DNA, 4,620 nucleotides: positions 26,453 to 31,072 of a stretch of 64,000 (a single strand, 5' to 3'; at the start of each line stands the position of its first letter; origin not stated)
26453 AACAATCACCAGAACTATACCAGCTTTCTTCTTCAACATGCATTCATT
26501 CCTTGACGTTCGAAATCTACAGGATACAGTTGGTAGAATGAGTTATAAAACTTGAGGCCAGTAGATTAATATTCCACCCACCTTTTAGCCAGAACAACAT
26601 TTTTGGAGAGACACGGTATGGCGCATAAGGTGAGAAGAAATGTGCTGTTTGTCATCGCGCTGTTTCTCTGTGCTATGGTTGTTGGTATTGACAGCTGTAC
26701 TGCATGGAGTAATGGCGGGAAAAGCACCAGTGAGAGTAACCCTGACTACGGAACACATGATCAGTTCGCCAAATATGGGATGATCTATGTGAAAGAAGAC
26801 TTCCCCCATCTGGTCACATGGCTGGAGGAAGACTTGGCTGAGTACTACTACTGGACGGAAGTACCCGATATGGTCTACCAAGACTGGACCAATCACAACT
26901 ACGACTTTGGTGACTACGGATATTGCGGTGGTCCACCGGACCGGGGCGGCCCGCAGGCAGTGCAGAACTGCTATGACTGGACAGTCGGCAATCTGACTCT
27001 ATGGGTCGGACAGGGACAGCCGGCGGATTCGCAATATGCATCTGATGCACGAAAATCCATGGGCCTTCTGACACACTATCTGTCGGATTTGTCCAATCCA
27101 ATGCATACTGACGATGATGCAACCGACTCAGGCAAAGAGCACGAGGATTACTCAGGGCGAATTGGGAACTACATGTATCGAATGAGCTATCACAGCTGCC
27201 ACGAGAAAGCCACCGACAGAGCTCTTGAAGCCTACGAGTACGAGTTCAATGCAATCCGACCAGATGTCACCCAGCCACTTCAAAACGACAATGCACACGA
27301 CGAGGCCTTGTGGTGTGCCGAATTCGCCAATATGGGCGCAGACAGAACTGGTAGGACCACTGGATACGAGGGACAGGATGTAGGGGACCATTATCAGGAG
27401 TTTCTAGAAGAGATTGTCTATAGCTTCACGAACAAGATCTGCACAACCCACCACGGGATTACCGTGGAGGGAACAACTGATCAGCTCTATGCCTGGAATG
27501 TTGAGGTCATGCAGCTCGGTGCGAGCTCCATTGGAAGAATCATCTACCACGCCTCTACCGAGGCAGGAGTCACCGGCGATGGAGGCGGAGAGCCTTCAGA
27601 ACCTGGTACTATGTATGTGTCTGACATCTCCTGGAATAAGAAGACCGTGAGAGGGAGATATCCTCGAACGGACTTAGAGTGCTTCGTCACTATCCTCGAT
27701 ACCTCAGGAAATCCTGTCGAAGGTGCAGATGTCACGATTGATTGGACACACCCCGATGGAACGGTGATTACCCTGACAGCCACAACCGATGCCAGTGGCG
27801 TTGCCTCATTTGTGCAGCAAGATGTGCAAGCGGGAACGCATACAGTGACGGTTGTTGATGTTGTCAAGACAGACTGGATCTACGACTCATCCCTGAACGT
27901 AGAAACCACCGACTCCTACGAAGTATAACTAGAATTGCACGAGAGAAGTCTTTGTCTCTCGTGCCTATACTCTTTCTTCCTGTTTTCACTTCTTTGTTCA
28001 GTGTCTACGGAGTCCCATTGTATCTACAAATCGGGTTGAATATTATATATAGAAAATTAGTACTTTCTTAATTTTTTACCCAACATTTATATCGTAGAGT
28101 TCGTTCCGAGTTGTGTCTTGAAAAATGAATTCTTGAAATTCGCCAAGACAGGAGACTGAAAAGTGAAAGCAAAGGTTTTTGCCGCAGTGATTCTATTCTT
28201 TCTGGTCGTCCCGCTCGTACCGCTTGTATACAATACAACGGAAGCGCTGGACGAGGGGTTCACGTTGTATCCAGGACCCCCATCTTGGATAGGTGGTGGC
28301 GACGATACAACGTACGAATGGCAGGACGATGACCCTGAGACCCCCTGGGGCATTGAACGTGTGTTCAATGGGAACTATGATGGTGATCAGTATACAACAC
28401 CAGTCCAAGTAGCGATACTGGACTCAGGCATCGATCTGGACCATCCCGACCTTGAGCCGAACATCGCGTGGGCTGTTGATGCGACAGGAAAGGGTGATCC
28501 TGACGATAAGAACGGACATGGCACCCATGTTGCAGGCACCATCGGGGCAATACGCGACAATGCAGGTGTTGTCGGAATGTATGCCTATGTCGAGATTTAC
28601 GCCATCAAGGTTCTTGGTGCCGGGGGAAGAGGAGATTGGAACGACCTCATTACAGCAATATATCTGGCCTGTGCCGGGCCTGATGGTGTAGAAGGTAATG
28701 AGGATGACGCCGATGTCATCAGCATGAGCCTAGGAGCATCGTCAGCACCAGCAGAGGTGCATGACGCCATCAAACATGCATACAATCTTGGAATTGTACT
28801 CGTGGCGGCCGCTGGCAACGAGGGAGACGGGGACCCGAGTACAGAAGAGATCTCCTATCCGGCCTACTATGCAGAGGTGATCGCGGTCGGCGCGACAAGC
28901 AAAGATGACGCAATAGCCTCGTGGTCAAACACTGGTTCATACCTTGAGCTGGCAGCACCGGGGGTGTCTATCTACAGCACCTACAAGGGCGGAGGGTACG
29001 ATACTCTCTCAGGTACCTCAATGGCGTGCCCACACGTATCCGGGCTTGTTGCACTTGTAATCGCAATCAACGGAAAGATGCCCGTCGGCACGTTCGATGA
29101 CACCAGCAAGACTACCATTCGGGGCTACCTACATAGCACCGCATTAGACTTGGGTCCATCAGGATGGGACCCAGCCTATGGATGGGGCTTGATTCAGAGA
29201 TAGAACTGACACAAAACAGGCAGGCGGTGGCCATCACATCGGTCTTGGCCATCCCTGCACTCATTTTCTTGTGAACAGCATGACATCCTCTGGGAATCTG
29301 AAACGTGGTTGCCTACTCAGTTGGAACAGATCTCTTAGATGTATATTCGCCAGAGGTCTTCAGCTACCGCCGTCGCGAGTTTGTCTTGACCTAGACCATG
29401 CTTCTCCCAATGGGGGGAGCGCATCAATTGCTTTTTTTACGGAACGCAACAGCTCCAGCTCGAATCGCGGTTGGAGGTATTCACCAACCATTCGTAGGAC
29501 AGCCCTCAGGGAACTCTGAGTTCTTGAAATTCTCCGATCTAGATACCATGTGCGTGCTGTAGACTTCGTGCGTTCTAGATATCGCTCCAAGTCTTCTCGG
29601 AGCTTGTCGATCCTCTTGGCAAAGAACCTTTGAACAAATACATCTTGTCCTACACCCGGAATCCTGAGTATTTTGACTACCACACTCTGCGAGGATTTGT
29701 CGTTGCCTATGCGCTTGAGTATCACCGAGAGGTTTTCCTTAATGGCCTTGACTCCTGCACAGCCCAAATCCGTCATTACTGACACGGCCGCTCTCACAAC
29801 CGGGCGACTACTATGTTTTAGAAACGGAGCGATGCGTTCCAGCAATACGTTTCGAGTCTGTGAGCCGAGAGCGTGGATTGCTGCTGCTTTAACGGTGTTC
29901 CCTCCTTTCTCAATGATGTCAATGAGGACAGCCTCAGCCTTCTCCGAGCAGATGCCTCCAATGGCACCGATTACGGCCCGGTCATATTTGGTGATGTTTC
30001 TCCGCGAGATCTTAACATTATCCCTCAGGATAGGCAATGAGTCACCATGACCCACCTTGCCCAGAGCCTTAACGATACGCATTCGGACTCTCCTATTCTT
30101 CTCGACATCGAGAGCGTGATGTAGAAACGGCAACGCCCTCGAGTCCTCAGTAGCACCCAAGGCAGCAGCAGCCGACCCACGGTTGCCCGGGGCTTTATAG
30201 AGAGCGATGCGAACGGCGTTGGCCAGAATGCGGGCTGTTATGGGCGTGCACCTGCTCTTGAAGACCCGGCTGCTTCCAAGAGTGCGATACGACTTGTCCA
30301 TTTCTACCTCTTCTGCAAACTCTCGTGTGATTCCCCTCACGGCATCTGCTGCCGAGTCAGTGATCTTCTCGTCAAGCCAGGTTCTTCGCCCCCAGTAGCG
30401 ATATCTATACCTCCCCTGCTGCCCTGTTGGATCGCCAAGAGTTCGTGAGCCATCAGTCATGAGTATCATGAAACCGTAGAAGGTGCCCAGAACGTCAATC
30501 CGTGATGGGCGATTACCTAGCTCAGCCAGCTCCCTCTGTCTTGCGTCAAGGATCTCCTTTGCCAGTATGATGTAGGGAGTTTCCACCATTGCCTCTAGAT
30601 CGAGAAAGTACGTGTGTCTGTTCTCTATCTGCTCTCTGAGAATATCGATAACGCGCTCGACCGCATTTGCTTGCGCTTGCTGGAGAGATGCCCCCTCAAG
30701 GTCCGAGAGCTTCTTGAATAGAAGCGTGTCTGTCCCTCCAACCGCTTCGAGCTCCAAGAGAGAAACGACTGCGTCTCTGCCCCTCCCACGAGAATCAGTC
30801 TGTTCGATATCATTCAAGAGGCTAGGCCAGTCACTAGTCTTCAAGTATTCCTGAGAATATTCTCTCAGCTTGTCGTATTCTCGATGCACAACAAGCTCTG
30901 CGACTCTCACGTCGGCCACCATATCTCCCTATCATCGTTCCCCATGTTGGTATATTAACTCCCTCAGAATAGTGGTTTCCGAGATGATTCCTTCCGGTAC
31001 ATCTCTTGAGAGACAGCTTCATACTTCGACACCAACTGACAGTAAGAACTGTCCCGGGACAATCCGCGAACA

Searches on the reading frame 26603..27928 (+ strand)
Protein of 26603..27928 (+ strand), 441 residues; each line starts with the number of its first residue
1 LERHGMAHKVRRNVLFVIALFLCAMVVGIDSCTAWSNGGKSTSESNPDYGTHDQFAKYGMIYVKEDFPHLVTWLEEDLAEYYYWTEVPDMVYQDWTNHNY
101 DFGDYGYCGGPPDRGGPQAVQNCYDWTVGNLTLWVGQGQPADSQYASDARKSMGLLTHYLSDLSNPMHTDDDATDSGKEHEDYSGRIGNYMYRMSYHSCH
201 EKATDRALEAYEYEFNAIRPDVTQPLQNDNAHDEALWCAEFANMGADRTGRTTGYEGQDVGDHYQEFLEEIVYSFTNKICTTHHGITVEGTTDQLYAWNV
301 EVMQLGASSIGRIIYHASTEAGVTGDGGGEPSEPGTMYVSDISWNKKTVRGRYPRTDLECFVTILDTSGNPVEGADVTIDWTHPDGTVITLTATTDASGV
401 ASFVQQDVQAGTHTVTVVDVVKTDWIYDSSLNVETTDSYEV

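Call 69: search_protein_families(library=pfam, proteins=[window:26603-27928:+], max_evalue=0.00001)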
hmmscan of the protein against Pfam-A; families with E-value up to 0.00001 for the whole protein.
window:26603-27928:+ (441 aa): 2 families
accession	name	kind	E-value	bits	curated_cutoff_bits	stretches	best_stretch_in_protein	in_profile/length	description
PF02369.22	Big_1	-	2.8e-07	31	34.9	1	362-417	23-78/93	Bacterial Ig-like domain (group 1)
PF13620.12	CarboxypepD_reg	-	9.9e-06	26.3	32.3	0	363-417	5-54/82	Carboxypeptidase regulatory-like domain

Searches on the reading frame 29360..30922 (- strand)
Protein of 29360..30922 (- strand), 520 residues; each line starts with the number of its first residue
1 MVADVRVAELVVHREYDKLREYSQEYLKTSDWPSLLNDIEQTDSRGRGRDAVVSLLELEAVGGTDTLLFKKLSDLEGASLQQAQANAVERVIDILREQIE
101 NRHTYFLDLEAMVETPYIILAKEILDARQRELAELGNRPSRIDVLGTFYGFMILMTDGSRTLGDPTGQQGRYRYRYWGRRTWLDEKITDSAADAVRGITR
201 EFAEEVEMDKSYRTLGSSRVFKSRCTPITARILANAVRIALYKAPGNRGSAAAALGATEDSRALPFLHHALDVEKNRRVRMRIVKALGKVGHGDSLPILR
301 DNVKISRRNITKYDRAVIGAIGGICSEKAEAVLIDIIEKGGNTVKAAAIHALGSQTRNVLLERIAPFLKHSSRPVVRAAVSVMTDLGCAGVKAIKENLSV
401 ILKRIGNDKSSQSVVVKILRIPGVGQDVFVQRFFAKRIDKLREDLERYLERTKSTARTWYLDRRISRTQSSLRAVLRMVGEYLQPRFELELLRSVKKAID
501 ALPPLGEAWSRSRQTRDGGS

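Call 69: search_protein_families(library=pfam, proteins=[window:29360-30922:-], max_evalue=0.00001)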
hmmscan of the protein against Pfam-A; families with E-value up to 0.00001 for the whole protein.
window:29360-30922:- (520 aa): 2 families
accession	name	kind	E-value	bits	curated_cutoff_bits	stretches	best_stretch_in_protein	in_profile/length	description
PF13646.12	HEAT_2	-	2.1e-17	63.6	27.7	1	247-304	16-72/88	HEAT repeats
PF03130.22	HEAT_PBS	-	8.5e-07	29.3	20.9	0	248-272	2-26/27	PBS lyase HEAT-like repeat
